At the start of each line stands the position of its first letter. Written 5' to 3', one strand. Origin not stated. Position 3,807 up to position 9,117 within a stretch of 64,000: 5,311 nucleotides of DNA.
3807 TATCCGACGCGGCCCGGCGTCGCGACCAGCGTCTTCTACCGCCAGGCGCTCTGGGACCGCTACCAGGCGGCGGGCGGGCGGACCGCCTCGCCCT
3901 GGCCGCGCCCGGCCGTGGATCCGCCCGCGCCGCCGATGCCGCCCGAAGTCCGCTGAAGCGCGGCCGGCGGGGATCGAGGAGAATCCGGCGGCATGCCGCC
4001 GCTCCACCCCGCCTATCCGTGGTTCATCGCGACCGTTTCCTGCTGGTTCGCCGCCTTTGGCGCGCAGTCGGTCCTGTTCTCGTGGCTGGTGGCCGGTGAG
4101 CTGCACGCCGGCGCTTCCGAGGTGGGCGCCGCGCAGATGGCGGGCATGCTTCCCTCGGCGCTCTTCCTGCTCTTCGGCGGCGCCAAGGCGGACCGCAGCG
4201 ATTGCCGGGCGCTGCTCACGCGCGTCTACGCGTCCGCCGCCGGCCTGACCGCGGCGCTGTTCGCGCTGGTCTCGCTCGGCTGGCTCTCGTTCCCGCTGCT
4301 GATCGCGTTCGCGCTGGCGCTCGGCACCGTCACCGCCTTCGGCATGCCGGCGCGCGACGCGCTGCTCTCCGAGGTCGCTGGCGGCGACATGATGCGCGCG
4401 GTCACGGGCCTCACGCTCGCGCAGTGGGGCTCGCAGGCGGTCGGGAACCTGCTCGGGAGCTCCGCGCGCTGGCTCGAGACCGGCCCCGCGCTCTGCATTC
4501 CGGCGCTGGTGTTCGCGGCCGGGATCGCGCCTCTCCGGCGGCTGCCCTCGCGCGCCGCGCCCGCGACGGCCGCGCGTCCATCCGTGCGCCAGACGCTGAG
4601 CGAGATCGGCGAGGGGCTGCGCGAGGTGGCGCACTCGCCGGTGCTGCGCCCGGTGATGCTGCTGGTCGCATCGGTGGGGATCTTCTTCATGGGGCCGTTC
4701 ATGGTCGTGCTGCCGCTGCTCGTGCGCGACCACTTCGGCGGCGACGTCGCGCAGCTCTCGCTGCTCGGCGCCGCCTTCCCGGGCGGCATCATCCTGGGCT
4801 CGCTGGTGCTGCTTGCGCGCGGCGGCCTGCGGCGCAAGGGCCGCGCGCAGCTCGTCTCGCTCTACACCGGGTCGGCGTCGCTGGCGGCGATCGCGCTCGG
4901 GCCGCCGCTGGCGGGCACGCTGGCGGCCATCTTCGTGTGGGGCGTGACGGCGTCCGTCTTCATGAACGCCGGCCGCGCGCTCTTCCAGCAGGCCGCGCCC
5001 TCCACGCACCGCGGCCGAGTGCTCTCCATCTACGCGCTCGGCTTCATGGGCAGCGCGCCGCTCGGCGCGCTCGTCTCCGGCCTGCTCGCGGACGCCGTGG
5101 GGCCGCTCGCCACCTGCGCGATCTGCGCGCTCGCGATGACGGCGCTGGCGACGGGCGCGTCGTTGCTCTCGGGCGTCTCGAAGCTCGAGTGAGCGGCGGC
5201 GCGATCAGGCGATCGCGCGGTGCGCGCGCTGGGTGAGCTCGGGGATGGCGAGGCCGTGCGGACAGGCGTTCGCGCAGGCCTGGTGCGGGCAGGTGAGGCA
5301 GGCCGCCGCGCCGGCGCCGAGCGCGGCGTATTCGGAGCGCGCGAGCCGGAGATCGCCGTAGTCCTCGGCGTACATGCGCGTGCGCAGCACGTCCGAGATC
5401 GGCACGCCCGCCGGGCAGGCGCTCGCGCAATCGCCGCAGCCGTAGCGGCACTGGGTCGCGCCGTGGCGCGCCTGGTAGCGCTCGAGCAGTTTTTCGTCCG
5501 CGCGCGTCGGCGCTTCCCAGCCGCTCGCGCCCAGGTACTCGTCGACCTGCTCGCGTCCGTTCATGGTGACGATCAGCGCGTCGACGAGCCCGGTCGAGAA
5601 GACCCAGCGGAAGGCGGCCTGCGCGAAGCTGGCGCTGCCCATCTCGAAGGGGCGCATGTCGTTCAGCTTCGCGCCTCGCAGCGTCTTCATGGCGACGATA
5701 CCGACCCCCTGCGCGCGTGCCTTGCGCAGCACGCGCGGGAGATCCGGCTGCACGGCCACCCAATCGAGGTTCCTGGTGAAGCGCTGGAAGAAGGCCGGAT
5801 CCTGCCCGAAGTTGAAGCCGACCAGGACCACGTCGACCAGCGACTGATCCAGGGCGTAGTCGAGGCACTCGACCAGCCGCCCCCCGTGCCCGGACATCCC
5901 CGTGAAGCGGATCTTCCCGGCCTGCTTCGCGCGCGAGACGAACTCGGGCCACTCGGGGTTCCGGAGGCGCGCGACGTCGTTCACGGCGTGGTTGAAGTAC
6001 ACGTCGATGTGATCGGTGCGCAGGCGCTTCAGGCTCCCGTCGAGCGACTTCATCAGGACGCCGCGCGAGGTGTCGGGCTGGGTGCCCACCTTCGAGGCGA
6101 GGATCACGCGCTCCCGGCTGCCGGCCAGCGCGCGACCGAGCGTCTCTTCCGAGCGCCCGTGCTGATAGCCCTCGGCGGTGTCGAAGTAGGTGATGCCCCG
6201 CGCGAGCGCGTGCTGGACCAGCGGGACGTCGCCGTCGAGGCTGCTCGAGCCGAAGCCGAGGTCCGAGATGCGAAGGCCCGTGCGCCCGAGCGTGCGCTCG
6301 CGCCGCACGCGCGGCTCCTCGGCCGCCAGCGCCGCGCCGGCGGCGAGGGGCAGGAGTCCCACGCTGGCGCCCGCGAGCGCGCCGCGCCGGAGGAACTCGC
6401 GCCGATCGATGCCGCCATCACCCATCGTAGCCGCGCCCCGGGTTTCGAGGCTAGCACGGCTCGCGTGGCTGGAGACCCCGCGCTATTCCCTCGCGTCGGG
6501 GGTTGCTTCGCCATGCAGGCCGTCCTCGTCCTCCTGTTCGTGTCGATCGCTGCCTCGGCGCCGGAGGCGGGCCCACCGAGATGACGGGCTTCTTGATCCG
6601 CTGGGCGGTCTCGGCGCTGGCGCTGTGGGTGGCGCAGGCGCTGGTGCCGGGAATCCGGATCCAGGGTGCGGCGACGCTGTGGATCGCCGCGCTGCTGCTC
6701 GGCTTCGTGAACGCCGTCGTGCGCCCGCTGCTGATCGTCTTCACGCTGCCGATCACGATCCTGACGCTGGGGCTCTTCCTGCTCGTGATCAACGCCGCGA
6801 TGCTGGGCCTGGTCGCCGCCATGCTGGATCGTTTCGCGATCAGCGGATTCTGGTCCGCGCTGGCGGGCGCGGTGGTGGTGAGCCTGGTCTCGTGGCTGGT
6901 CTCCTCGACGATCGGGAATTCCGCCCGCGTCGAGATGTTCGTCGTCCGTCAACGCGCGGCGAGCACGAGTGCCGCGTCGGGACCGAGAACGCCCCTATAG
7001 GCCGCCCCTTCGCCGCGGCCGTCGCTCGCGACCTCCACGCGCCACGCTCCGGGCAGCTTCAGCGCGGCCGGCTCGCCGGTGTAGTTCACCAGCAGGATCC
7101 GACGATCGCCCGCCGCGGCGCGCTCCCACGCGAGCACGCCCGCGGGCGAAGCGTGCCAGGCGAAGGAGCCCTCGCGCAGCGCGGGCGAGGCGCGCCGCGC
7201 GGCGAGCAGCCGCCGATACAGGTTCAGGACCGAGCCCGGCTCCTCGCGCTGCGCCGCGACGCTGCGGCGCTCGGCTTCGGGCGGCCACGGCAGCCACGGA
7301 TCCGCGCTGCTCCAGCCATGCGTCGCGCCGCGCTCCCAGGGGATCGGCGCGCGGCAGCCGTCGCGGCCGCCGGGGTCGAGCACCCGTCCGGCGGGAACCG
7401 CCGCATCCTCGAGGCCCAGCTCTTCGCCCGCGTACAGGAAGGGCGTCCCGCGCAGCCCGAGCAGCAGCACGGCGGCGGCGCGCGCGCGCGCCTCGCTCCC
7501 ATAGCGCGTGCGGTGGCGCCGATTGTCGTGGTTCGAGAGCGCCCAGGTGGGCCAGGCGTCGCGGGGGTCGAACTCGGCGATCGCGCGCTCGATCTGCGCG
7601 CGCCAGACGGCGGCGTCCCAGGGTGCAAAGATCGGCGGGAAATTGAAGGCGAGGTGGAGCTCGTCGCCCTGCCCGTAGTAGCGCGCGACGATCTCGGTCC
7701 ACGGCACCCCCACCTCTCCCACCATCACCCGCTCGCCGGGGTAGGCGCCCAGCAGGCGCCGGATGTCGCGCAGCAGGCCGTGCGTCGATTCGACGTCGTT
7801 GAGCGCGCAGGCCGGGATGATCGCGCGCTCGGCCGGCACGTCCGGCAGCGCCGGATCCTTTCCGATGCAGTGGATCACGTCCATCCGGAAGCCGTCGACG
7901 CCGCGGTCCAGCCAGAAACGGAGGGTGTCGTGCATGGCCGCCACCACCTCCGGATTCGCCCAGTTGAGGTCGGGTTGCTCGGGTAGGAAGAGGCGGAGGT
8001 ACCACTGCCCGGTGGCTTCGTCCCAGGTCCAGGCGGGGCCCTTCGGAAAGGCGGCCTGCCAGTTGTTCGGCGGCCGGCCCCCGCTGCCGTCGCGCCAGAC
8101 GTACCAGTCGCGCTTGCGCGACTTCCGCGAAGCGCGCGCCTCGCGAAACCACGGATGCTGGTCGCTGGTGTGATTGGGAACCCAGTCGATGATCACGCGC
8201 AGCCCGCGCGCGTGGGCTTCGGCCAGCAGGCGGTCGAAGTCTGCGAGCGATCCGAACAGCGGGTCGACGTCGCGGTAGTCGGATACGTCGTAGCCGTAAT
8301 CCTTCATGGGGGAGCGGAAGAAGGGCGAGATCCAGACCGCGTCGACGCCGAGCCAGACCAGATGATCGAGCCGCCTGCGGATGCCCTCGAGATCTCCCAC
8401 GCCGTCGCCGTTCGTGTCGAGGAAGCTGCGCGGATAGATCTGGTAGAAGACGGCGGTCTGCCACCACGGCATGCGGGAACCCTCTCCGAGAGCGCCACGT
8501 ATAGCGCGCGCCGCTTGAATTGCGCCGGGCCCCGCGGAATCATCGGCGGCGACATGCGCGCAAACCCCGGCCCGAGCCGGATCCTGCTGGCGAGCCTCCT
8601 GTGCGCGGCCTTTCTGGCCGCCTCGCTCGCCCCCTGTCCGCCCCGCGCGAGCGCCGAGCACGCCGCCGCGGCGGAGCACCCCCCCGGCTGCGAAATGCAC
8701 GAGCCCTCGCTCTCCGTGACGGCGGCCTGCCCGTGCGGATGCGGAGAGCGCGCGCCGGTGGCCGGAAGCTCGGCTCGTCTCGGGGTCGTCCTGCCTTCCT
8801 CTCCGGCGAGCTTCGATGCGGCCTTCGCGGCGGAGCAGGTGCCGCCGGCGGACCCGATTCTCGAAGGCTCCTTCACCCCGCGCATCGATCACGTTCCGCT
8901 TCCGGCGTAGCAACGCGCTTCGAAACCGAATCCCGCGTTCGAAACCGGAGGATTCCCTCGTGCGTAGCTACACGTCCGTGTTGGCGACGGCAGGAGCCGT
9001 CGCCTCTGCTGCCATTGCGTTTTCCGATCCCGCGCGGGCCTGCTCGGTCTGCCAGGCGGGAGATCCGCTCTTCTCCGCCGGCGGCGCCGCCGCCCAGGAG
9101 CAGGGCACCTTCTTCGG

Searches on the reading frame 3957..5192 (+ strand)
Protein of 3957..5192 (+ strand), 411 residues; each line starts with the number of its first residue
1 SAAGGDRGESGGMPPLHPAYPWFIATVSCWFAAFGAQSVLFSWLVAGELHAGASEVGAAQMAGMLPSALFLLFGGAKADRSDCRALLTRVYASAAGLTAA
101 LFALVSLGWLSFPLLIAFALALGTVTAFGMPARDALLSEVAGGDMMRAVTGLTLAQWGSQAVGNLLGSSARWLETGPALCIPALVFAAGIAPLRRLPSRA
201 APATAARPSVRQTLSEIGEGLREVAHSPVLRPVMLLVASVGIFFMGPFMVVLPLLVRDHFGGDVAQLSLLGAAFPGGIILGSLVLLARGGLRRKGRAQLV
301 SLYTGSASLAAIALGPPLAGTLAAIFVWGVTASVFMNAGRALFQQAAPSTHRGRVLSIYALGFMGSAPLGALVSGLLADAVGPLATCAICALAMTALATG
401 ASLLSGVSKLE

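Call 11: search_protein_families(library=pfam, proteins=[window:3957-5192:+], max_evalue=0.0001)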
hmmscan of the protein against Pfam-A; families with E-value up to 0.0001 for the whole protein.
window:3957-5192:+ (411 aa): 2 families
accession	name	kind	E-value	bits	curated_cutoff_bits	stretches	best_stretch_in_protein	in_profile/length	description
PF07690.21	MFS_1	-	3.5e-21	75.9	33.4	2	31-315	9-286/347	Major Facilitator Superfamily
PF05977.19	MFS_3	-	2.2e-19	69.7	27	1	32-396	25-385/524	Transmembrane secretion effector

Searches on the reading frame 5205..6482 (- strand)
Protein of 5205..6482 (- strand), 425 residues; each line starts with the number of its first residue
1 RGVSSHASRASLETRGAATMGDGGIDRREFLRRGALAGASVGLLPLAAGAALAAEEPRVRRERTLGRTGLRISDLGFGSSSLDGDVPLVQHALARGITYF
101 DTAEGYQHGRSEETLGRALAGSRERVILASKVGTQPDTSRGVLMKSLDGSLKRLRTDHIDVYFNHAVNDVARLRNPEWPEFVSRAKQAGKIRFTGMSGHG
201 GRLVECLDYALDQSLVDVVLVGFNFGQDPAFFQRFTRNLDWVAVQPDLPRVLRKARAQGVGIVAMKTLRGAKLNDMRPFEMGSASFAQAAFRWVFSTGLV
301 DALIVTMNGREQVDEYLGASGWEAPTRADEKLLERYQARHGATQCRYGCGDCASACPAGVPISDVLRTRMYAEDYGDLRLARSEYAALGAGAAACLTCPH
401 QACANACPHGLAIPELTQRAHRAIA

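Call 11: search_protein_families(library=pfam, proteins=[window:5205-6482:-], max_evalue=0.0001)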
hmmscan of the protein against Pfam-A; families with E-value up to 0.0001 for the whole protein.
window:5205-6482:- (425 aa): 3 families
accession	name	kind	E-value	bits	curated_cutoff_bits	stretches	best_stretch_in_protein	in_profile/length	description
PF00248.27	Aldo_ket_red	-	8.3e-27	94.4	24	1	83-269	19-193/291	Aldo/keto reductase family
PF13187.11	Fer4_9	-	3e-06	27.6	27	1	347-410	3-50/52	4Fe-4S dicluster domain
PF13183.11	Fer4_8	-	2.8e-05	25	27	0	327-360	36-68/68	4Fe-4S dicluster domain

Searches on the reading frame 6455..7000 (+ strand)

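Call 14: search_protein_families(library=pfam, proteins=[window:6455-7000:+], max_evalue=0.0001)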
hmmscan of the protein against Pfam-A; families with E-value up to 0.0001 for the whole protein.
window:6455-7000:+ (181 aa): 1 family
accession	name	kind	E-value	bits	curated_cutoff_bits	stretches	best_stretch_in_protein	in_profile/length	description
PF04020.18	Phage_holin_4_2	-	2.3e-33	115.3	28.8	1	45-148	2-105/105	Mycobacterial 4 TMS phage holin, superfamily IV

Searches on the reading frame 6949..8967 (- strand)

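Call 11: search_protein_families(library=pfam, proteins=[window:6949-8967:-], max_evalue=0.0001)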
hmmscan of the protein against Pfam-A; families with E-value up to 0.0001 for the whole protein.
window:6949-8967:- (672 aa): 2 families
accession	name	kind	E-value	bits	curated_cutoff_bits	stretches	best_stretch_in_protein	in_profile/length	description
PF00128.31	Alpha-amylase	-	5.1e-117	392.3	22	1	176-600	1-446/446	Alpha amylase, catalytic domain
PF11941.14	DUF3459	-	1e-06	29.4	22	1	583-668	1-89/90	Domain of unknown function (DUF3459)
